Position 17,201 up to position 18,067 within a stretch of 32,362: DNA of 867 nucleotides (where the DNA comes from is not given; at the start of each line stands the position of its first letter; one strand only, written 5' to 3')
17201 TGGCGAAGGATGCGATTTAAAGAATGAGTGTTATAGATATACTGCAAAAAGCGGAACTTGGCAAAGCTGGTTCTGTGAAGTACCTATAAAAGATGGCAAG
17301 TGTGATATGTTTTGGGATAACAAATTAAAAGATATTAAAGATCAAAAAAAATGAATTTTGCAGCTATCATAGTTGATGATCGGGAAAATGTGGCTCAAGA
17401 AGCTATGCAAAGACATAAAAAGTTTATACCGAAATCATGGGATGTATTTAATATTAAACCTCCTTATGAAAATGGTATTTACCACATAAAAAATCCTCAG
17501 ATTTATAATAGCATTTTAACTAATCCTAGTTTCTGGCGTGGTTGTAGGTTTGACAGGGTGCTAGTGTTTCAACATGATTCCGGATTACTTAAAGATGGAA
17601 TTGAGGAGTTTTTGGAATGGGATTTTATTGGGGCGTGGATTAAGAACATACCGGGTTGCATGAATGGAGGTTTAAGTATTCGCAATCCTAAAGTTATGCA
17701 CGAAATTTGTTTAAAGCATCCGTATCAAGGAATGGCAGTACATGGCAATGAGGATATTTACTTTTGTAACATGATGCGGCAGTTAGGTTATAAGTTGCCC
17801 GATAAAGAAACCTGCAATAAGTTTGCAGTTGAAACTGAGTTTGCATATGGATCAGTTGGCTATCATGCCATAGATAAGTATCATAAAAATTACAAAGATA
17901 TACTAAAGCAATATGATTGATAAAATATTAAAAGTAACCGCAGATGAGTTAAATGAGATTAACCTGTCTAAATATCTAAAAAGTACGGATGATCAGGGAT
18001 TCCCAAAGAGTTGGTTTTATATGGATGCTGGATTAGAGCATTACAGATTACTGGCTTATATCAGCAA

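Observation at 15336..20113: Glycosyltransferase/methyltransferase cassette between the major capsid gene and the head-tail adaptor gene: candidate phage-encoded virion glycosylation system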

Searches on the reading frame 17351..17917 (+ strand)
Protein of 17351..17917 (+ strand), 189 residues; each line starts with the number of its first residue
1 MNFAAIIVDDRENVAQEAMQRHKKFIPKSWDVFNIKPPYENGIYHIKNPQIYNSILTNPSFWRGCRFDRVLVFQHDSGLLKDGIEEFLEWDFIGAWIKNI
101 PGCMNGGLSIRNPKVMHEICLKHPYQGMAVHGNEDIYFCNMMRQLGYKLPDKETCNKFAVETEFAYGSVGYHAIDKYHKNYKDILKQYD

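Call 4: search_protein_families(library=pfam, proteins=[window:17351-17917:+], max_evalue=1)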
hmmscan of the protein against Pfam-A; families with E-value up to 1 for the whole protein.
window:17351-17917:+ (189 aa): 2 families
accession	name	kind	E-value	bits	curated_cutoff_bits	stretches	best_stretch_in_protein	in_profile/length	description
PF18922.5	DUF5672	-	3.3e-24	85.8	24.4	1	46-165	12-149/164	Protein of unknown function (DUF5672)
PF08887.16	GAD-like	-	0.069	13.5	25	1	11-57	16-65/107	GAD-like domain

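Call 5: search_protein_families(library=phrogs, proteins=[window:17351-17917:+], max_evalue=0.01)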
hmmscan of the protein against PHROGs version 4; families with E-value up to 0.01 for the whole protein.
window:17351-17917:+ (189 aa): 0 families

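Call 8: search_protein_families(library=ncbifam, proteins=[window:17351-17917:+], max_evalue=0.1)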
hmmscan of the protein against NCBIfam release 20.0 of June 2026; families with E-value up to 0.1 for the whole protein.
window:17351-17917:+ (189 aa): 0 families

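Call 26: search_solved_structures(query=window:17351-17917:+, max_evalue=10)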
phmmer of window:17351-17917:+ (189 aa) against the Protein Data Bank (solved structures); distinct sequences matched with E-value up to 10: 2.
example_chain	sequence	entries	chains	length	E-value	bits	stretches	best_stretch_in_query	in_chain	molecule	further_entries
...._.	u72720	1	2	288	0.51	13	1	46-131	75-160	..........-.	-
8z0a_E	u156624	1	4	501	1.5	11.4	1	46-131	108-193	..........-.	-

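Call 67: search_dna_similar(query=window:17351-17917:+, collection=phages, mode=protein, max_rows=25, max_evalue=0.01)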
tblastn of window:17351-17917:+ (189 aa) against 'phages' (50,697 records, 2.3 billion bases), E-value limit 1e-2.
Records with a match: 1; places in all: 1; records where one place covers at least 80% of the query: 0.
Best place of each record, by identity: <60% 1.
By first word of the organism name: uncultured 1.
By host as written in the record: - 1.
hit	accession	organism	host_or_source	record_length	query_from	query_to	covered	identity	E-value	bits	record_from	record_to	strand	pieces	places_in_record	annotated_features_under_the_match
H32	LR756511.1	uncultured phage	metagenomic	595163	52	177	67%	39.7%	2e-18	88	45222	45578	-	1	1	record has no annotation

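Call 73: search_solved_structures(query=A3, max_evalue=10)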
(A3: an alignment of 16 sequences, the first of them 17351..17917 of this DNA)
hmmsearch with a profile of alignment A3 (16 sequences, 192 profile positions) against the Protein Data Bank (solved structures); distinct sequences matched with E-value up to 10: 3.
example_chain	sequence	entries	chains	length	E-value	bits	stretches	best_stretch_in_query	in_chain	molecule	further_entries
8v3w_G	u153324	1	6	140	0.21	14.1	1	96-151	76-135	Tube tail (CD1367)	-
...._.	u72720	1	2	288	0.85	12.1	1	55-132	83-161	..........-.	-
4csk_A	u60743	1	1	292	1.8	11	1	130-177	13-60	AQUAPORIN-1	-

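Call 78: search_solved_structures(query=window:17351-17917:+, max_evalue=10, show_alignments=1)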
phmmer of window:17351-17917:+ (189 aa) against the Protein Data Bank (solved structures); distinct sequences matched with E-value up to 10: 2.
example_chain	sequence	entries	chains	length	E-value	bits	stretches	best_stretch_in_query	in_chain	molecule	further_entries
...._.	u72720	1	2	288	0.51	13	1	46-131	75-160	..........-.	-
8z0a_E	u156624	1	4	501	1.5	11.4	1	46-131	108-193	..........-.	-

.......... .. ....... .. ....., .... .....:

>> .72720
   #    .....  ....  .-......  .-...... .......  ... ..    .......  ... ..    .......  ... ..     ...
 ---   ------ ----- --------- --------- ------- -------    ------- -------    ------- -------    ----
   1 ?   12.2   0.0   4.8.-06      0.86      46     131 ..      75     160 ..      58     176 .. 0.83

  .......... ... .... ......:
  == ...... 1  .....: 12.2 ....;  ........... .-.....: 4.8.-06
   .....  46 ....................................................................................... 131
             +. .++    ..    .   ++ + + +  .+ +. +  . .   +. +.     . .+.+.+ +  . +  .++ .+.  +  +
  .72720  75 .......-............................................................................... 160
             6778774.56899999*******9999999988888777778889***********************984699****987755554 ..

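Call 92: find_homologous_proteins(query=window:17351-17917:+)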
Query window:17351-17917:+ (189 aa): 175 proteins with E <= 0.001 among 189 candidates; the best 120 are listed.
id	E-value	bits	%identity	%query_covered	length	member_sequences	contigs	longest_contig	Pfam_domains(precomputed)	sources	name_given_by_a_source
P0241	2.7e-124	430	95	100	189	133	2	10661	PF18922.6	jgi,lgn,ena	-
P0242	1.3e-109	382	83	98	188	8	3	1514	PF18922.6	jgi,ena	jgi:hypothetical protein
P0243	2.4e-108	378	82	98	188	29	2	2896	PF18922.6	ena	-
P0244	2.5e-106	372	78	100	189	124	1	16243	PF18922.6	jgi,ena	jgi:hypothetical protein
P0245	1.4e-105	369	81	98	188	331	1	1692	PF18922.6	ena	-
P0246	1.9e-104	365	80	98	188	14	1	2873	PF18922.6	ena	-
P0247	1.2e-103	363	78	98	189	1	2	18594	PF18922.6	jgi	jgi:hypothetical protein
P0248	1.5e-103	363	78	98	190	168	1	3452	PF18922.6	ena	-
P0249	5.1e-102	358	78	100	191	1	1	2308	PF18922.6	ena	-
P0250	6.3e-102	357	76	100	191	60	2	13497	PF18922.6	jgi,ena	jgi:hypothetical protein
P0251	2.4e-101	355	77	98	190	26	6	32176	PF18922.6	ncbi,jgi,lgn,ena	jgi:hypothetical protein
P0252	3.1e-101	355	75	100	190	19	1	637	PF18922.6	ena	-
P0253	1.0e-100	353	76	100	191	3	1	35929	PF18922.6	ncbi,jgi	jgi:hypothetical protein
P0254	2.2e-100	352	75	100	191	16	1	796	PF18922.6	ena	-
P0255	5.5e-100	351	74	100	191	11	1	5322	PF18922.6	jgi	-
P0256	7.5e-99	347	72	99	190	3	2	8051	PF18922.6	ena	-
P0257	1.4e-98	346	72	100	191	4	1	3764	PF18922.6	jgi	jgi:hypothetical protein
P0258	5.2e-98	344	75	100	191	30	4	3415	PF18922.6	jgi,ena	jgi:hypothetical protein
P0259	4.5e-97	341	73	100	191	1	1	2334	PF18922.6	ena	-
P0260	4.8e-97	341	74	100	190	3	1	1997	PF18922.6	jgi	jgi:hypothetical protein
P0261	9.5e-97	340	74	99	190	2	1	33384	PF18922.6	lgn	-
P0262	3.7e-96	338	73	99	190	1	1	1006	PF18922.6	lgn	-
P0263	9.9e-96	337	73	99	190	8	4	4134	PF18922.6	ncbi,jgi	jgi:hypothetical protein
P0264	3.1e-95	335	71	100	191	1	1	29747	PF18922.6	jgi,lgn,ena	jgi:hypothetical protein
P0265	5.7e-94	331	71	100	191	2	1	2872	PF18922.6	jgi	-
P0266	6.6e-94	331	70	100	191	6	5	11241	PF18922.6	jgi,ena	jgi:hypothetical protein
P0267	1.8e-93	330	72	99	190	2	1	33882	PF18922.6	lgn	-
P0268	4.7e-93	328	70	100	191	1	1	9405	PF18922.6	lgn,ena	-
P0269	5.3e-93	328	68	100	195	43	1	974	PF18922.6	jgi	jgi:hypothetical protein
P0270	1.8e-91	323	71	99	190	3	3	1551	PF18922.6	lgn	-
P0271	2.6e-91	323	70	100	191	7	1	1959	PF18922.6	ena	-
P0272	1.0e-86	308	68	100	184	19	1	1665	PF18922.6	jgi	jgi:hypothetical protein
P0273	1.7e-86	307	71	94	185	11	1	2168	PF18922.6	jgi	jgi:hypothetical protein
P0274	4.2e-86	306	68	100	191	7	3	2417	PF18922.6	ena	-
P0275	4.2e-85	302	67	100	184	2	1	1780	PF18922.6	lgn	-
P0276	1.6e-84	300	83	79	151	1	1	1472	PF18922.6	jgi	jgi:hypothetical protein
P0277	1.7e-84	300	68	98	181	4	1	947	PF18922.6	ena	-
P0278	2.6e-84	300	69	98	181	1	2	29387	PF18922.6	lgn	-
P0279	2.2e-83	297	70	94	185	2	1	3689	PF18922.6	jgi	-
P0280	1.3e-79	284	66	100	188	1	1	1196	PF18922.6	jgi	-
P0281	1.9e-78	281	63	100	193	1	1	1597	PF18922.6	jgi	-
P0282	2.3e-78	280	62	100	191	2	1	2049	PF18922.6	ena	-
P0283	1.0e-75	272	61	99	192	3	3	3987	PF18922.6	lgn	-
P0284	1.0e-74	268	61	100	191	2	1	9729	PF18922.6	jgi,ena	jgi:hypothetical protein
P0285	1.6e-72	261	61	100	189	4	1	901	PF18922.6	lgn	-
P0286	1.3e-71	258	61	99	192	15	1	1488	PF18922.6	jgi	-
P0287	3.8e-71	257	62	94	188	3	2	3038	PF18922.6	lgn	-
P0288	5.4e-71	256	59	100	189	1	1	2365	PF18922.6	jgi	jgi:hypothetical protein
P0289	3.9e-70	253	60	100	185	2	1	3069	PF18922.6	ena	-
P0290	3.1e-66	241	57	99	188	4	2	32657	PF18922.6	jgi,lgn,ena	jgi:hypothetical protein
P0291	4.8e-66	240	85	63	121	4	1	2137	PF18922.6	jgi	jgi:hypothetical protein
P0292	1.1e-63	232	59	100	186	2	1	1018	PF18922.6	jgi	-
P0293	1.7e-63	232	57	99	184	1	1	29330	PF18922.6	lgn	-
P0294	2.2e-63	231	58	100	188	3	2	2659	PF18922.6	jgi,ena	-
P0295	1.8e-62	228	58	94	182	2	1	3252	PF18922.6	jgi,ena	-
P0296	2.8e-62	228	58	94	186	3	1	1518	PF18922.6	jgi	-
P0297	8.3e-60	220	57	94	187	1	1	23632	PF18922.6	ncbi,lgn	-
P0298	1.9e-58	215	54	100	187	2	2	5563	PF18922.6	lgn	-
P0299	4.6e-52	194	49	98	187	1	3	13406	PF18922.6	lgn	-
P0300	1.0e-51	193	52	98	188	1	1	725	PF18922.6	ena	-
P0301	2.4e-51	192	53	92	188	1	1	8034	PF18922.6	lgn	-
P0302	7.3e-51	190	50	99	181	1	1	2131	PF18922.6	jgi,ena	jgi:hypothetical protein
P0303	1.7e-50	189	52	100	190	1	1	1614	PF18922.6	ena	-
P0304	2.1e-50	189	54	94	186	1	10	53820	PF18922.6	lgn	-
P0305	2.2e-50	189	50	99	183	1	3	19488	PF18922.6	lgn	-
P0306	2.5e-50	189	50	100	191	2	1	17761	PF18922.6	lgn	-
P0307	4.8e-50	188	52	94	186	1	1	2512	PF18922.6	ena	-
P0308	7.7e-50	187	52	94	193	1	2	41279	PF18922.6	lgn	-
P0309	8.6e-50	187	52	92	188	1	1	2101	PF18922.6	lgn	-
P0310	2.0e-49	186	52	99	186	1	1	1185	PF18922.6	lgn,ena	-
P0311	2.3e-49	186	53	99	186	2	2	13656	PF18922.6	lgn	-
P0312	2.4e-49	186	53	94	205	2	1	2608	PF18922.6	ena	-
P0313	1.9e-47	179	48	99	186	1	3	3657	PF18922.6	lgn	-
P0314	2.7e-47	179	51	94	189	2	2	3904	PF18922.6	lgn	-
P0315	6.3e-47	178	47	100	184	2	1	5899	PF18922.6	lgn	-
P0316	9.8e-47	177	50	98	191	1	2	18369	PF18922.6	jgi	jgi:hypothetical protein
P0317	1.3e-46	177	45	99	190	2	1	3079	PF18922.6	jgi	jgi:hypothetical protein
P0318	1.9e-46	176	48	100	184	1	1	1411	PF18922.6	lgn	-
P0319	2.0e-46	176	48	100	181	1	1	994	PF18922.6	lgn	-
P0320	2.1e-46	176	47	99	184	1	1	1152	PF18922.6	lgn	-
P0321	6.3e-46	174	47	99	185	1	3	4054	PF18922.6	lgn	-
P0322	9.2e-46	174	46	99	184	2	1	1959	PF18922.6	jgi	jgi:hypothetical protein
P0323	1.5e-45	173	48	94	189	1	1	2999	PF18922.6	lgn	-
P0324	1.9e-45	173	49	94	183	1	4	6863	PF18922.6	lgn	-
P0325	2.7e-45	172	52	94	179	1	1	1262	PF18922.6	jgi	-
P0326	1.6e-44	170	50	94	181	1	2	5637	PF18922.6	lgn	-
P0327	3.0e-44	169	47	99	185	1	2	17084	PF18922.6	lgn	-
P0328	1.0e-43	167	51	94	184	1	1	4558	PF18922.6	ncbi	-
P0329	1.7e-43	166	45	100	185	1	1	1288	PF18922.6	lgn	-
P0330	8.8e-43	164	45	100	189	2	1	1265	PF18922.6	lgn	-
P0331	9.9e-43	164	48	99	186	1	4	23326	PF18922.6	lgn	-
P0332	1.1e-42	164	48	99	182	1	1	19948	PF18922.6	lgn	-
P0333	1.3e-42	164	44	98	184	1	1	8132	PF18922.6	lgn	-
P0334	2.8e-42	162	51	94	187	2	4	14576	PF18922.6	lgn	-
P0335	4.5e-42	162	45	99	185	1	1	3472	PF18922.6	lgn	-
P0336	4.8e-42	162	45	99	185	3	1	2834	PF18922.6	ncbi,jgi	-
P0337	4.9e-42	162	46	99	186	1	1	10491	PF18922.6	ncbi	-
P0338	9.4e-42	161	47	100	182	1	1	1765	PF18922.6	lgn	-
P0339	1.8e-41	160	46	99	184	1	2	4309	PF18922.6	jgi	jgi:hypothetical protein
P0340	1.8e-41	160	46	99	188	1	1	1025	PF18922.6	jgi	jgi:hypothetical protein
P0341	4.0e-41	159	48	94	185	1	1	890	PF18922.6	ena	-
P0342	4.9e-41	158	46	99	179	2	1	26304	PF18922.6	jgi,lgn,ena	-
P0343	6.5e-41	158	45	99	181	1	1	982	PF18922.6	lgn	-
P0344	9.4e-41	157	45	99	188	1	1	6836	PF18922.6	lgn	-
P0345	9.8e-41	157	48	98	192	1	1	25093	PF18922.6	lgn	-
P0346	1.2e-40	157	45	99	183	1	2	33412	PF18922.6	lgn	-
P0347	1.5e-40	157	43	100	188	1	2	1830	PF18922.6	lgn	-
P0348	5.5e-40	155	42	100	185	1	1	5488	PF18922.6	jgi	-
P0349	1.4e-39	154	55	72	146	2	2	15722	PF18922.6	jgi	jgi:hypothetical protein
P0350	1.8e-39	153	43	94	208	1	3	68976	PF18922.6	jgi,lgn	jgi:hypothetical protein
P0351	2.5e-39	153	45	97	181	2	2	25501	PF18922.6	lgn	-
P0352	5.2e-39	152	48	94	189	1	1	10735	PF18922.6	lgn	-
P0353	2.1e-38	150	44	99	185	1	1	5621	PF18922.6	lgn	-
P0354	3.0e-38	149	42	92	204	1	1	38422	PF18922.6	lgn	-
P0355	3.9e-38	149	48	94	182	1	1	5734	PF18922.6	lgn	-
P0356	6.2e-38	148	46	98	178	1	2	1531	PF18922.6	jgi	jgi:hypothetical protein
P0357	6.8e-38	148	40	99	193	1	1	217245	PF18922.6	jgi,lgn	jgi:hypothetical protein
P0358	1.0e-37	148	42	98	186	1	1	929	PF18922.6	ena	-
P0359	1.4e-37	147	43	100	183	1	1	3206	PF18922.6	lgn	-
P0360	1.7e-37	147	45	93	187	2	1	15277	PF18922.6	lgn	-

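Call 94: find_encoding_contigs(protein=P0357, flank=8000, max_places=1)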
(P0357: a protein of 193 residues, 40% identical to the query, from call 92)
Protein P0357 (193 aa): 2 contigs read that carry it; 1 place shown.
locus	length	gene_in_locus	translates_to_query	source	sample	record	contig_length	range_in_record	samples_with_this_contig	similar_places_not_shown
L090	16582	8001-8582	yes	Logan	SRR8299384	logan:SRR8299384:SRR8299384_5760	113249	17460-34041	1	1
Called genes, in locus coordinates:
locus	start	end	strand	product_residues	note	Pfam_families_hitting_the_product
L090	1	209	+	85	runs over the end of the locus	-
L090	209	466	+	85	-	-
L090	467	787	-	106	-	-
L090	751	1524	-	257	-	-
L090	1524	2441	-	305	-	-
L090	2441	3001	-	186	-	PF04989:RMNT_CmcI (weak), PF13578:Methyltransf_24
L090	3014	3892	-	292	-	PF01370:Epimerase, PF04321:RmlD_sub_bind, PF16363:GDP_Man_Dehyd, PF02719:Polysacc_synt_2, PF07993:NAD_binding_4 (weak)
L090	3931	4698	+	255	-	-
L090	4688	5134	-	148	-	PF13578:Methyltransf_24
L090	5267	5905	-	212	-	PF13578:Methyltransf_24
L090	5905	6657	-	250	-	PF04989:RMNT_CmcI, PF13578:Methyltransf_24 (weak)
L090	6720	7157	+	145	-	PF01467:CTP_transf_like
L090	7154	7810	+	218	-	-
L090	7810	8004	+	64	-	-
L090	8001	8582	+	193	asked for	PF18922:DUF5672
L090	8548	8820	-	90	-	-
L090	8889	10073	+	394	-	-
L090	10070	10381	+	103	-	-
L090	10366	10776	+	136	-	-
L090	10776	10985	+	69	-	-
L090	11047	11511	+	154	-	-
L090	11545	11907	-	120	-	-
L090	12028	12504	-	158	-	-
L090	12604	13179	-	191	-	-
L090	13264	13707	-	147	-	-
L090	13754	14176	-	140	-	-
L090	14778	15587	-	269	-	-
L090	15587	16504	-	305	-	-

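Call 95: find_encoding_contigs(protein=P0304, flank=8000, max_places=1)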
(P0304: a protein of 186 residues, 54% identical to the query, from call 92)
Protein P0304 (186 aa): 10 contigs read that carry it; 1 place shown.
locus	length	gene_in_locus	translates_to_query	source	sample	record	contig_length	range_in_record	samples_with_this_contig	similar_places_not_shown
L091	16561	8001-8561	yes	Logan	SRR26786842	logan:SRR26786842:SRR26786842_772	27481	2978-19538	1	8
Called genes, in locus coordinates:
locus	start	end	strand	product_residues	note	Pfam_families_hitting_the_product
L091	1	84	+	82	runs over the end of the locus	-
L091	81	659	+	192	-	-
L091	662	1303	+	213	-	-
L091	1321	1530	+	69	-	-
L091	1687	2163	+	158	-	-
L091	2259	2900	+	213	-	-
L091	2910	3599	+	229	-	PF01541:GIY-YIG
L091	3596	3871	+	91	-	-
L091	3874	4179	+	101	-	-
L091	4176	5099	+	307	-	PF13524:Glyco_trans_1_2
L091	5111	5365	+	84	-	-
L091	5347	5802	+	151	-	-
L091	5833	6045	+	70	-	-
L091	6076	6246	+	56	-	-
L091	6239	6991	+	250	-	-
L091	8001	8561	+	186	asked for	PF18922:DUF5672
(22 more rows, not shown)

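Call 96: find_encoding_contigs(protein=P0350, flank=8000, max_places=1)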
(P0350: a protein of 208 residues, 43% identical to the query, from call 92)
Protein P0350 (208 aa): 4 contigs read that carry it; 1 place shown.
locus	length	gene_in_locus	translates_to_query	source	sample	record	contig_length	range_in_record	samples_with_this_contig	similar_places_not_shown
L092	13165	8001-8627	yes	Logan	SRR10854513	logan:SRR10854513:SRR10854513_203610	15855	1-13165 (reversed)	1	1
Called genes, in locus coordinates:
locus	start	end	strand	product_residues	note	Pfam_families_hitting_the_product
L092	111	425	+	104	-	-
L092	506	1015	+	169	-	-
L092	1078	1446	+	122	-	-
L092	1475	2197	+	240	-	-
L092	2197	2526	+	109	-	-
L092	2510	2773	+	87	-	-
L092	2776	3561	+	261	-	-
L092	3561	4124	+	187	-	-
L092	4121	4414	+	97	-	-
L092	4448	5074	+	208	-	-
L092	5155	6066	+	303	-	PF13524:Glyco_trans_1_2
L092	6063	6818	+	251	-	-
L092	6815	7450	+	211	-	-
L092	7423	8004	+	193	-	PF13578:Methyltransf_24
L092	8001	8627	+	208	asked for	PF18922:DUF5672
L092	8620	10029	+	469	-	PF00535:Glycos_transf_2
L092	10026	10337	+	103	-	PF00166:Cpn10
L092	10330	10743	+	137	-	-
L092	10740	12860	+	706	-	-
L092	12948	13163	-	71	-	?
